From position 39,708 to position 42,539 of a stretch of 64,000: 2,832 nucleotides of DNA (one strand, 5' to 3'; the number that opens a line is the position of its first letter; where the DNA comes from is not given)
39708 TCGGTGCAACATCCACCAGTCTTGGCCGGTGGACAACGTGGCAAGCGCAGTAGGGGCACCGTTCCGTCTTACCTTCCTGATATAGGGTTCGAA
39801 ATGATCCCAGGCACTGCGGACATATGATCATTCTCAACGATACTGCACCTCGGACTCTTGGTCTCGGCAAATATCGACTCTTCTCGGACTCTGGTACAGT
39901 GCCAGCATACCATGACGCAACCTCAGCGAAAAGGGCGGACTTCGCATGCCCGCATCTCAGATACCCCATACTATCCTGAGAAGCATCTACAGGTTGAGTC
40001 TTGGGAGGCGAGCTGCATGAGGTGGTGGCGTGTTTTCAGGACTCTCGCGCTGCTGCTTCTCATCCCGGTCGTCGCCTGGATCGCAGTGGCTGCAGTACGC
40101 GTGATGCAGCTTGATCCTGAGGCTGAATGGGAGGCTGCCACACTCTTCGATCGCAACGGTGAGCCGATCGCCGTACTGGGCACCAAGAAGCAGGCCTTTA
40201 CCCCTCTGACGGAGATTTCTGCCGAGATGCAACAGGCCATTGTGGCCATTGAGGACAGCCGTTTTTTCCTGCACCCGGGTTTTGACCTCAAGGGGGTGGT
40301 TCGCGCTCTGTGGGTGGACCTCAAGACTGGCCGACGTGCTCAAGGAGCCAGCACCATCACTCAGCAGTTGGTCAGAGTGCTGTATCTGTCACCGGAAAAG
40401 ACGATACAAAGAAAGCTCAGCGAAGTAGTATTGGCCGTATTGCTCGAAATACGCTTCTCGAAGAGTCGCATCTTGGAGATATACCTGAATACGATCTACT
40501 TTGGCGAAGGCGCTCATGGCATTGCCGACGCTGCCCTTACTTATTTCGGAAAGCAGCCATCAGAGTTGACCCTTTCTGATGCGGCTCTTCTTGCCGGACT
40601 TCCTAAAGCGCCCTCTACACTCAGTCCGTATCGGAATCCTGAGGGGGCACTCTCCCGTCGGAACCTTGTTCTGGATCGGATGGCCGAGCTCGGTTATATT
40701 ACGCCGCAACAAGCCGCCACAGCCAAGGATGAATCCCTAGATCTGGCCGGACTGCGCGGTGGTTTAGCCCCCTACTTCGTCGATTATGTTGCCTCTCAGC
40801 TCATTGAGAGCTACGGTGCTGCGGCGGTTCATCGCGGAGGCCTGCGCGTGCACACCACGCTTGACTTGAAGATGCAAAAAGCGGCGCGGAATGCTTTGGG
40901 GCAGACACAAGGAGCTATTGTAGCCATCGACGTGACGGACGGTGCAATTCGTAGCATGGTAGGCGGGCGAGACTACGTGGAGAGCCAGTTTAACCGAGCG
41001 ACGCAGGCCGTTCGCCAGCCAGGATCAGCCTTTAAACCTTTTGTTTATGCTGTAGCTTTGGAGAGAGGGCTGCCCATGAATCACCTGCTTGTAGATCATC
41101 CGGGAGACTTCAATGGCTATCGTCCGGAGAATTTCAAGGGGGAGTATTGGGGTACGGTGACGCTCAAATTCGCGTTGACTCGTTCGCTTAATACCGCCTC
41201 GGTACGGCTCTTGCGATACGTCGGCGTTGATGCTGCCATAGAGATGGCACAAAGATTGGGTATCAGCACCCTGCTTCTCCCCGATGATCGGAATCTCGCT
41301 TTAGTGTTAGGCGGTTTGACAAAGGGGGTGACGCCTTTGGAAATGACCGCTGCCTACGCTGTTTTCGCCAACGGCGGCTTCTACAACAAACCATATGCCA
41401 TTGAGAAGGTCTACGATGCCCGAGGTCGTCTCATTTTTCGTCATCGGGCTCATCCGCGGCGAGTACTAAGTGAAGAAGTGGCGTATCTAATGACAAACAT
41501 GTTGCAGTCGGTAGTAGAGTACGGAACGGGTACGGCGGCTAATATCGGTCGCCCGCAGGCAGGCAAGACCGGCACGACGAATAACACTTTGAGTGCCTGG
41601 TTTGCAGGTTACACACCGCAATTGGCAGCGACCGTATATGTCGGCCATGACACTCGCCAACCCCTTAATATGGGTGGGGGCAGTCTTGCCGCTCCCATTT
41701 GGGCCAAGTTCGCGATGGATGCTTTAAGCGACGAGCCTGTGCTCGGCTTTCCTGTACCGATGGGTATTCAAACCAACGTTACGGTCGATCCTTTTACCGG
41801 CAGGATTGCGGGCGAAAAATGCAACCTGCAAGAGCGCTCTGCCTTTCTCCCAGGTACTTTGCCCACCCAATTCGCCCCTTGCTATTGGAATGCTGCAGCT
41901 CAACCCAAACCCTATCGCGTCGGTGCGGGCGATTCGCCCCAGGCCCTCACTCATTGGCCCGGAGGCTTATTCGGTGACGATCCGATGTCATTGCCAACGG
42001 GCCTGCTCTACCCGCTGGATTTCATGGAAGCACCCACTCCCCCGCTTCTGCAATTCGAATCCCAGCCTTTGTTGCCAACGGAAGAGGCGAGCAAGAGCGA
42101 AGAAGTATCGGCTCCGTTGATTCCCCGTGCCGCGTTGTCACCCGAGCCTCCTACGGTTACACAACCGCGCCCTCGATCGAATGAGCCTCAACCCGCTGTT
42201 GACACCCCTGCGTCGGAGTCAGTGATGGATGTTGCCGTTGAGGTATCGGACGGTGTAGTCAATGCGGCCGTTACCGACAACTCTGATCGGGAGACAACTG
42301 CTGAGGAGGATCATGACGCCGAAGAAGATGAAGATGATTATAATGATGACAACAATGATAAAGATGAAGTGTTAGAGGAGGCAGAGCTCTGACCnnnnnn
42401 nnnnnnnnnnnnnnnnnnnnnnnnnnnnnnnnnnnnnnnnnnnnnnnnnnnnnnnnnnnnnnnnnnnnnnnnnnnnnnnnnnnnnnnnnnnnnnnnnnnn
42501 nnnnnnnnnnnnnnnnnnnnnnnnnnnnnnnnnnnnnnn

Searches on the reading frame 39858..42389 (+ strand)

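Call 25: search_protein_families(library=ncbifam, proteins=[window:39858-42389:+], max_evalue=0.00001)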
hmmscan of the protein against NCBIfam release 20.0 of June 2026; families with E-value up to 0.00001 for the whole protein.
window:39858-42389:+ (844 aa): 15 families
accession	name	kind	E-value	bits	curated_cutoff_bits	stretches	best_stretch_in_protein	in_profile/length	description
TIGR02074.1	PBP_1a_fam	subfamily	2.4e-178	594.3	508.75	1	113-623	3-533/535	PBP1A family penicillin-binding protein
NF051885.1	tranpepglycosPbpC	equivalog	7.6e-166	553.3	900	1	93-638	56-609/632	multimodular transpeptidase-transglycosylase PbpC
NF008643.0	PRK11636.1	equivalog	3.8e-115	386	1263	3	96-347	50-303/850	peptidoglycan glycosyltransferase/peptidoglycan DD-transpeptidase MrcA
TIGR02071.1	PBP_1b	equivalog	4.5e-113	378.9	717.75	1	110-639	145-697/729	penicillin-binding protein 1B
TIGR02073.1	PBP_1c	equivalog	1.3e-112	377.8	494.2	1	92-675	10-592/728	penicillin-binding protein 1C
NF038276.1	strep_PBP2A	exception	1.3e-96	324.5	1100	1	49-599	26-610/716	penicillin-binding protein PBP2A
NF007061.0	PRK09506.1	equivalog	1.2e-86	291.3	1120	1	114-619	213-743/825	bifunctional glycosyl transferase/transpeptidase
NF038272.1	strep_PBP1A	exception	4.7e-86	289.5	1075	1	92-577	49-562/658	penicillin-binding protein PBP1A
NF011423.0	PRK14850.1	equivalog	5.6e-77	259.8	1275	1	109-618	154-688/764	penicillin-binding protein 1b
NF008414.0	PRK11240.1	equivalog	1.3e-71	241.7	1121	1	63-604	14-545/774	peptidoglycan glycosyltransferase PbpC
NF038274.1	strep_PBP1B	exception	2e-64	218.2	1225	2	321-608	337-646/745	penicillin-binding protein PBP1B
TIGR02070.1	mono_pep_trsgly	equivalog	3.3e-41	141.2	182.65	1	66-278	11-221/224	monofunctional biosynthetic peptidoglycan transglycosylase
NF010008.0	PRK13481.1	equivalog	7.7e-34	117.2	270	1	110-289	78-263/269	glycosyltransferase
TIGR03423.1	pbp2_mrdA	equivalog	1.4e-29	103.2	455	3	490-616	436-584/593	penicillin-binding protein 2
TIGR02214.1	spoVD_pbp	equivalog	5.8e-12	44.7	688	1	481-623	398-555/636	stage V sporulation protein D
